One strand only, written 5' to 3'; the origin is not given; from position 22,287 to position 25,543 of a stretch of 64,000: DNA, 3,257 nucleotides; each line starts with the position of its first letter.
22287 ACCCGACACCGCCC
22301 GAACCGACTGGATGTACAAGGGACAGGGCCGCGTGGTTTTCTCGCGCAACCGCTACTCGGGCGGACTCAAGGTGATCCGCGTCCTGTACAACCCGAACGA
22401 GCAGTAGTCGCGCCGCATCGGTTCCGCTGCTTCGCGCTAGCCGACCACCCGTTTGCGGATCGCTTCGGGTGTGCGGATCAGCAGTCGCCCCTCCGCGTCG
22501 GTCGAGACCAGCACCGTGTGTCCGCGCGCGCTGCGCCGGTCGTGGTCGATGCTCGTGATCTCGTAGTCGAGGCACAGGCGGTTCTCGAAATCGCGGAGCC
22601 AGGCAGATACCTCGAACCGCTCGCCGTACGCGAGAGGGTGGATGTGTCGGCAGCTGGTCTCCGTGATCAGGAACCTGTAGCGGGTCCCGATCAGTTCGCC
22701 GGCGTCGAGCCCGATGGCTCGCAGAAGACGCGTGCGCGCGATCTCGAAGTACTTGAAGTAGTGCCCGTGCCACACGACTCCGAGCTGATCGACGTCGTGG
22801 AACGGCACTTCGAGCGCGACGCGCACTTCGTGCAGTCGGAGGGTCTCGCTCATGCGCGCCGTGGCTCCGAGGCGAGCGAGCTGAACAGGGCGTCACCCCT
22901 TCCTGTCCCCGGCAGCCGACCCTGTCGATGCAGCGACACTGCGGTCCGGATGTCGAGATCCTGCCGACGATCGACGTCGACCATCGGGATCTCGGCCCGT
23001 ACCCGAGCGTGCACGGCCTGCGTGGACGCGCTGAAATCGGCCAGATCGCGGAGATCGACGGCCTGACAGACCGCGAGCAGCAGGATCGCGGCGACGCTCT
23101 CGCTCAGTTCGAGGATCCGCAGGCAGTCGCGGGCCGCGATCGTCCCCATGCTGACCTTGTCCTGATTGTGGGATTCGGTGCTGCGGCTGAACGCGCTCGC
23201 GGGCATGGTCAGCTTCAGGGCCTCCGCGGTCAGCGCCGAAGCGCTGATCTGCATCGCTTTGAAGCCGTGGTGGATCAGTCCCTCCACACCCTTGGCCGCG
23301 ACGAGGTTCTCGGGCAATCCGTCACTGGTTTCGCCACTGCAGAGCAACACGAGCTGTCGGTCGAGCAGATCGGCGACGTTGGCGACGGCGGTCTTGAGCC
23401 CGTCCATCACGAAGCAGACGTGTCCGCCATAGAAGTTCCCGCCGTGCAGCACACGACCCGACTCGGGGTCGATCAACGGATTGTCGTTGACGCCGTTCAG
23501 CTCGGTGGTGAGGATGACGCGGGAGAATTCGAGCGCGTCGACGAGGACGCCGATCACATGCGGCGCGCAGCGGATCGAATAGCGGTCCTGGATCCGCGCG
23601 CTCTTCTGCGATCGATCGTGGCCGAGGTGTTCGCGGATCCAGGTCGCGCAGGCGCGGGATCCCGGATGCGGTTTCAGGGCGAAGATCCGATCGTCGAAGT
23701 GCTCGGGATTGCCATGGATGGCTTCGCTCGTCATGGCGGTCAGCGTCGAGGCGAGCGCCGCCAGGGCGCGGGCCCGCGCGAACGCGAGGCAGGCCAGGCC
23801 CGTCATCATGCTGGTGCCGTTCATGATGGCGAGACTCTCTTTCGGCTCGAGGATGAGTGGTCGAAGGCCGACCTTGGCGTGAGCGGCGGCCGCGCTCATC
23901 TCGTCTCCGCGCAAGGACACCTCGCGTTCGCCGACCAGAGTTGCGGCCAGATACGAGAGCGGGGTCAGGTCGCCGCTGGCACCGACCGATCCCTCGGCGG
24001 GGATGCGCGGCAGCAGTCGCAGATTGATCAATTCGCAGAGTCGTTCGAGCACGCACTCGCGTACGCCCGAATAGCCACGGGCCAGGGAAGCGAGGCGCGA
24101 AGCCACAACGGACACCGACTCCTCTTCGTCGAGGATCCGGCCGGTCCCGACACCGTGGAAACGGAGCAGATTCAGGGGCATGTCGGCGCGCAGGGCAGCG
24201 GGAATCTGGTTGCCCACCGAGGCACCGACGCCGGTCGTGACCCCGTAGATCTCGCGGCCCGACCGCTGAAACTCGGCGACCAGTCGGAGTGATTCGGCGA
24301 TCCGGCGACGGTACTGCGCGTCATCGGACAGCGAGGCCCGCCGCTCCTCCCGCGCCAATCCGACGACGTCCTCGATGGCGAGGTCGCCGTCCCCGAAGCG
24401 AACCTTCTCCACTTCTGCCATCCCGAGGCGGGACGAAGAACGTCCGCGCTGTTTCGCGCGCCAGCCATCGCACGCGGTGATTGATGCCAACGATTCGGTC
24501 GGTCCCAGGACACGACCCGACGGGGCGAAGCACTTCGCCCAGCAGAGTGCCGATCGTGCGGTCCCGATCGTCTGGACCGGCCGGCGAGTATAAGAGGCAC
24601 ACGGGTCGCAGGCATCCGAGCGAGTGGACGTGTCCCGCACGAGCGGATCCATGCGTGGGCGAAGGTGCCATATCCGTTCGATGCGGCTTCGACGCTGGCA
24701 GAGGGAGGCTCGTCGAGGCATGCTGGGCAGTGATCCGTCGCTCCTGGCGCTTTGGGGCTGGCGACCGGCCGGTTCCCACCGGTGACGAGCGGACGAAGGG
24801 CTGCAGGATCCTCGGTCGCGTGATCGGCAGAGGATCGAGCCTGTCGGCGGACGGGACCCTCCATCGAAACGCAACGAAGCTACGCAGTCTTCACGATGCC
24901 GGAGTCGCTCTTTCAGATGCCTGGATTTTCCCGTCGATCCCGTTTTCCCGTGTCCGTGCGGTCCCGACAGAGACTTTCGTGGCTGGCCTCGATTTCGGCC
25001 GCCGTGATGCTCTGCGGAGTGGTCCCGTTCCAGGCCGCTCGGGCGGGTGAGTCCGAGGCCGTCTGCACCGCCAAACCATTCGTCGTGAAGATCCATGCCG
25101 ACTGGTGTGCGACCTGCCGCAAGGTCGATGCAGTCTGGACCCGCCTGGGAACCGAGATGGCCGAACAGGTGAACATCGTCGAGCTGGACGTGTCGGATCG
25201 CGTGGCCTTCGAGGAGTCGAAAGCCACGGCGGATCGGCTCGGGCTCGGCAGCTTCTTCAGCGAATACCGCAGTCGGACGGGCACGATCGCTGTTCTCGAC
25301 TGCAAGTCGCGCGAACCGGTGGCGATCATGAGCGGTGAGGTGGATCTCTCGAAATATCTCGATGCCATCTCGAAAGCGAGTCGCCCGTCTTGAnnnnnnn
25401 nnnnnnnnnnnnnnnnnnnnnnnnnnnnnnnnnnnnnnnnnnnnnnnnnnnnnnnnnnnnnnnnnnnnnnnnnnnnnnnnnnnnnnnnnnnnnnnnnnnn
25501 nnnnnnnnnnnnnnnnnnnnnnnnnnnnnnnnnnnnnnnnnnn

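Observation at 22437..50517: Aryl-polyene-type pigment cluster that mixes xanthomonadin, flexirubin and foreign radical-SAM features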

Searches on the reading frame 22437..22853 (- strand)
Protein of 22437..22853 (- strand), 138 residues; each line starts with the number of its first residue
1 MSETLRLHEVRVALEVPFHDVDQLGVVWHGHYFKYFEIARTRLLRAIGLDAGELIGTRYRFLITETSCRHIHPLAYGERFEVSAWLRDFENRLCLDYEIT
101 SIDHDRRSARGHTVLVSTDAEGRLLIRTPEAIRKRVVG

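Call 5: search_protein_families(library=pfam, proteins=[window:22437-22853:-], max_evalue=0.01)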
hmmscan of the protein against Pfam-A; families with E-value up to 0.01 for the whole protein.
window:22437-22853:- (138 aa): 2 families
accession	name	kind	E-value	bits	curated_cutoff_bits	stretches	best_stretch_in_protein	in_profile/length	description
PF13279.12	4HBT_2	-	3.3e-16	60.3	25.5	1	16-135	1-121/122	Thioesterase-like superfamily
PF03061.28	4HBT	-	2.6e-09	37.7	20.6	1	25-92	2-62/79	Thioesterase superfamily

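Call 12: search_protein_families(library=ncbifam, proteins=[window:22437-22853:-], max_evalue=0.001)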
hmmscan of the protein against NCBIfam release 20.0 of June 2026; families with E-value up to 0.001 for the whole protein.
window:22437-22853:- (138 aa): 5 families
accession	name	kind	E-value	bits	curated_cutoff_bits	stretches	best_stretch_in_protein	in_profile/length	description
TIGR00051.1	TIGR00051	subfamily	7.8e-15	55.2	68.7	1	16-110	4-99/117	YbgC/FadM family acyl-CoA thioesterase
TIGR02799.1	thio_ybgC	equivalog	9.2e-12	45.3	141.35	1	13-120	4-111/126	tol-pal system-associated acyl-CoA thioesterase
NF047424.1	MenI_Staph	exception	1.1e-11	44.9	225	1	14-126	8-120/148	1,4-dihydroxy-2-naphthoyl-CoA hydrolase MenI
NF008065.0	PRK10800.1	equivalog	9e-08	32.3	185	1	11-89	7-85/134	tol-pal system-associated acyl-CoA thioesterase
NF005716.0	PRK07531.1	equivalog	0.00014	20.7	592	1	4-136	344-471/495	carnitine 3-dehydrogenase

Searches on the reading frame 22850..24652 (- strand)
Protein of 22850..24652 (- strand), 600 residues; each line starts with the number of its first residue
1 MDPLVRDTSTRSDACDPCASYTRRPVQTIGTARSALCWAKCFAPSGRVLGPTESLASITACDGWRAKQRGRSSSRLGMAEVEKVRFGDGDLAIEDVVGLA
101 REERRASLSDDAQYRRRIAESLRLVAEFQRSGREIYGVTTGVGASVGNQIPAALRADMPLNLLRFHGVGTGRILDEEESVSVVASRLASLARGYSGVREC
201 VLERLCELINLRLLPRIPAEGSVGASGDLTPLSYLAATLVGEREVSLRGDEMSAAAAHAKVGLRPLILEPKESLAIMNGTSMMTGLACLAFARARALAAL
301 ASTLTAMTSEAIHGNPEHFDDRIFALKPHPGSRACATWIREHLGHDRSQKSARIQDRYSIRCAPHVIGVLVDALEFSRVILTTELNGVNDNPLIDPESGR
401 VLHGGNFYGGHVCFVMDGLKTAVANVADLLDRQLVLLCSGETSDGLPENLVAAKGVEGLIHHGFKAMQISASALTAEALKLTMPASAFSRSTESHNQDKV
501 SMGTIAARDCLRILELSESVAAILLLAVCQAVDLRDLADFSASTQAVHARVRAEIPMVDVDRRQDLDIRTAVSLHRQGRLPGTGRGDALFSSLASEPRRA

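Call 5: search_protein_families(library=pfam, proteins=[window:22850-24652:-], max_evalue=0.01)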
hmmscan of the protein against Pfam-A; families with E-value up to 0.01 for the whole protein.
window:22850-24652:- (600 aa): 1 family
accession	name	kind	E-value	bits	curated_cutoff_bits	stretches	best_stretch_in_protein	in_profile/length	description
PF00221.24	Lyase_aromatic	-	2e-153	511.8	27.3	1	91-552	1-465/466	Aromatic amino acid lyase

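Call 12: search_protein_families(library=ncbifam, proteins=[window:22850-24652:-], max_evalue=0.001)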
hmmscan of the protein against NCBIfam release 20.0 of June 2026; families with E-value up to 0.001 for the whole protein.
window:22850-24652:- (600 aa): 8 families
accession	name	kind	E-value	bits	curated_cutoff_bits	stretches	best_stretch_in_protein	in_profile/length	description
NF041222.1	BagA_FevW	exception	7.9e-138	460.3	1000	1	91-587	8-526/529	bagremycin/ferroverdin biosynthesis tyrosine ammonia-lyase BagA/FevW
NF006871.0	PRK09367.1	subfamily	5.6e-123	411.3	524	1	84-580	4-497/505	histidine ammonia-lyase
TIGR01225.1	hutH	equivalog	5.4e-122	407.8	539.15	1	88-580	5-494/506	histidine ammonia-lyase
TIGR04475.1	Phe_D_beta_mut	equivalog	3.7e-98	329.4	800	2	90-343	9-260/510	phenylalanine aminomutase (D-beta-phenylalanine forming)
TIGR01226.1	phe_am_lyase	equivalog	1.7e-96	324.1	519.15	1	82-540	31-506/680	phenylalanine ammonia-lyase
NF053541.1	FlxA_rubin_TAL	equivalog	7.9e-96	321.5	700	1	100-569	10-490/498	flexirubin biosynthesis tyrosine ammonia-lyase FlxA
TIGR03832.1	Tyr_2_3_mutase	equivalog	2.7e-93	313.2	501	2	90-343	5-257/507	tyrosine 2,3-aminomutase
TIGR04473.1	taxol_Phe_23mut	exception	2.4e-69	234.3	1250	1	80-539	23-501/687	phenylalanine aminomutase (L-beta-phenylalanine forming)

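Call 49: search_solved_structures(query=window:22850-24652:-, max_evalue=1e-30, show_alignments=2)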
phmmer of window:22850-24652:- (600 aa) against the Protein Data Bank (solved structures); distinct sequences matched with E-value up to 1e-30: 39.
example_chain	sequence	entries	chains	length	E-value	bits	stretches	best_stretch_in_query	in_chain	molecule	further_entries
3kdy_A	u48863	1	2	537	1e-73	251.9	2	88-336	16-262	Histidine ammonia-lyase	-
3unv_A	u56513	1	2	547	2e-73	251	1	81-563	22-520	AdmH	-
2ohy_A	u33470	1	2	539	4e-73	250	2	88-336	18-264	Tyrosine aminomutase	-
2rjr_A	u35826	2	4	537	4.5e-73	249.8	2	88-336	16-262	Tyrosine aminomutase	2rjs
2qve_A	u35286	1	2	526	7.1e-73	249.2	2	92-336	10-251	Tyrosine Aminomutase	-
3kdz_A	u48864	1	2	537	1.6e-72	248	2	88-336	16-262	Histidine ammonia-lyase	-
7tqr_A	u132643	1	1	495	2.9e-70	240.5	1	90-571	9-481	Probable histidine ammonia-lyase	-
2o78_A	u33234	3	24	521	1.1e-69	238.7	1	102-569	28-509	Putative histidine ammonia-lyase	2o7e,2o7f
1gkm_B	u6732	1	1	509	1.5e-69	238.2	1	110-583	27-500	Histidine ammonia-lyase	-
1gkj_A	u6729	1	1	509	5.4e-69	236.3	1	110-583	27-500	HISTIDINE AMMONIA-LYASE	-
4v2q_A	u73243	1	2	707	7.7e-69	235.8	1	80-539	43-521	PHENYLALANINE AMMONIA-LYASE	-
4baa_A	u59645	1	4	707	1e-68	235.4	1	80-539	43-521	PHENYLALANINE AMMONIA-LYASE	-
2o6y_A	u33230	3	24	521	1.2e-68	235.2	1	102-569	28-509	Putative histidine ammonia-lyase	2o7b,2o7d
4v2r_A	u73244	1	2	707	1.4e-68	235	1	80-539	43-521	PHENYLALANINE AMINOMUTASE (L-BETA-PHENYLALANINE FORMING)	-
2yii_A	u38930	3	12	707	1.4e-68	234.9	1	80-539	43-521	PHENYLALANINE AMMONIA-LYASE | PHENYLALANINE AMINOMUTASE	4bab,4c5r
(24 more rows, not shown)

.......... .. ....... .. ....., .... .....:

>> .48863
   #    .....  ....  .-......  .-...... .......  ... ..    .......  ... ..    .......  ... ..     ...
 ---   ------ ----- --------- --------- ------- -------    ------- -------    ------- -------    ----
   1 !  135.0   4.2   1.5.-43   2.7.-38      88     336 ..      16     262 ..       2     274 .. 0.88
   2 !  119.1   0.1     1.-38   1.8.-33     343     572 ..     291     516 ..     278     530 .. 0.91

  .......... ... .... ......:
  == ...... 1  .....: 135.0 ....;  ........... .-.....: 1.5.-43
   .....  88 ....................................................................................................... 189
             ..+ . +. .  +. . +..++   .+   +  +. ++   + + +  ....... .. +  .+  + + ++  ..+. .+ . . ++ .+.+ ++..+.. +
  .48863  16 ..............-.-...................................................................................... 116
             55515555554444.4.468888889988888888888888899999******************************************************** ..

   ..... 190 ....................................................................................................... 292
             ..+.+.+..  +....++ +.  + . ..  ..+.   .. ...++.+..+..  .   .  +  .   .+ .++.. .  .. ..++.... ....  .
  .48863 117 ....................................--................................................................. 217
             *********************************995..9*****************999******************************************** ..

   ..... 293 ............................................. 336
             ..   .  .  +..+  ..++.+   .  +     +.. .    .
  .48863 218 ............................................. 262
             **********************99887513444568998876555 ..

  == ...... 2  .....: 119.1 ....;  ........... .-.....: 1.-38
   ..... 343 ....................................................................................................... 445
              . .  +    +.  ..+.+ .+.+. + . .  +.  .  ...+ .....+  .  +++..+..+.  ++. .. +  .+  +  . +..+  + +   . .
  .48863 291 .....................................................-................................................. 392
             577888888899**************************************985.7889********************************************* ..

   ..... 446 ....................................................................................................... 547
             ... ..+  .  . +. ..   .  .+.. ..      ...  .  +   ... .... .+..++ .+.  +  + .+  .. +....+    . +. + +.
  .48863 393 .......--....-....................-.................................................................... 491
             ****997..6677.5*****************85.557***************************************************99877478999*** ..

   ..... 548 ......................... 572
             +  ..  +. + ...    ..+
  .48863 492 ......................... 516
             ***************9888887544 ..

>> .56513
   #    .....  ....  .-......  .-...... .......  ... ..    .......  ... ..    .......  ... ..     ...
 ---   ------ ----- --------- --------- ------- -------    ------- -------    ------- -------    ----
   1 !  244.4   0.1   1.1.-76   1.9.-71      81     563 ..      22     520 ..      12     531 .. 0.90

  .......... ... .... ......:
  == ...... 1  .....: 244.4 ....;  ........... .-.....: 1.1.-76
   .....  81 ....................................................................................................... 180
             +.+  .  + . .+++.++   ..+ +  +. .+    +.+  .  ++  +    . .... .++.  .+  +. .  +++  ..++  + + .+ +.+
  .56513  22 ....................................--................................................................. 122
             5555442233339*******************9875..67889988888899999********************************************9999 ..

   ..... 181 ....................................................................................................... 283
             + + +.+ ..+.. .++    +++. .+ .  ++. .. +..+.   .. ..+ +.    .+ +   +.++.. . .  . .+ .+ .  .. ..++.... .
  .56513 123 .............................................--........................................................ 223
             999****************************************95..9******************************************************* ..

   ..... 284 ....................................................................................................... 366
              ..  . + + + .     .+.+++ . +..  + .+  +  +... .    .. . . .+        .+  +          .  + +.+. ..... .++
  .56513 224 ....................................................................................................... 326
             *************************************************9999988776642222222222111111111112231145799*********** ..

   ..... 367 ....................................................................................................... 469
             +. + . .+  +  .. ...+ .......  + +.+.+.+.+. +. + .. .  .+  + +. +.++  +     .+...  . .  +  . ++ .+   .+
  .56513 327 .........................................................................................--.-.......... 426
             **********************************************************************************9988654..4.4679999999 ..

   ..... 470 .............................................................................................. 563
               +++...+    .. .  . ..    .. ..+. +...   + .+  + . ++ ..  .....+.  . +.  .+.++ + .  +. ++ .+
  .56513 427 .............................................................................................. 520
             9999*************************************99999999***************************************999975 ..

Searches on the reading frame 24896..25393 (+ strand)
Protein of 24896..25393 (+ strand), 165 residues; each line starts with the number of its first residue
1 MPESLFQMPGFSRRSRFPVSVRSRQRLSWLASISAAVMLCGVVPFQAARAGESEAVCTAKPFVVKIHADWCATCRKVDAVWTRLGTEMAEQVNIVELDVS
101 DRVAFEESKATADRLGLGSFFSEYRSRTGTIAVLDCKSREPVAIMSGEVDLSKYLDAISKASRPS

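Call 62: search_protein_families(library=pfam, proteins=[window:24896-25393:+], max_evalue=0.001)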
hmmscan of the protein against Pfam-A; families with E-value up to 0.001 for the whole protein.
window:24896-25393:+ (165 aa): 1 family
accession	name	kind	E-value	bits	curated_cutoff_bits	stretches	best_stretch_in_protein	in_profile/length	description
PF00085.26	Thioredoxin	-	2.4e-08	34.4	23.5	1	56-101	14-60/103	Thioredoxin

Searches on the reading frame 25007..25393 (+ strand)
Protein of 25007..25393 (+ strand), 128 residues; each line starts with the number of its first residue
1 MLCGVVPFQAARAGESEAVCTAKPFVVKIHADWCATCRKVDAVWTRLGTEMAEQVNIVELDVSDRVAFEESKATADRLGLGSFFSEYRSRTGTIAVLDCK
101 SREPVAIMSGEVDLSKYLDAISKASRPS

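Call 5: search_protein_families(library=pfam, proteins=[window:25007-25393:+], max_evalue=0.01)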
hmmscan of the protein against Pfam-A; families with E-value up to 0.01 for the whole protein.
window:25007-25393:+ (128 aa): 2 families
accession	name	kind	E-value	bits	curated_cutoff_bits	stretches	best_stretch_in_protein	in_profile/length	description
PF00085.26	Thioredoxin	-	1.4e-08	35.1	23.5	1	19-65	14-61/103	Thioredoxin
PF13899.12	Thioredoxin_7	-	0.0023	18.5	27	1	17-43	12-38/83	Thioredoxin-like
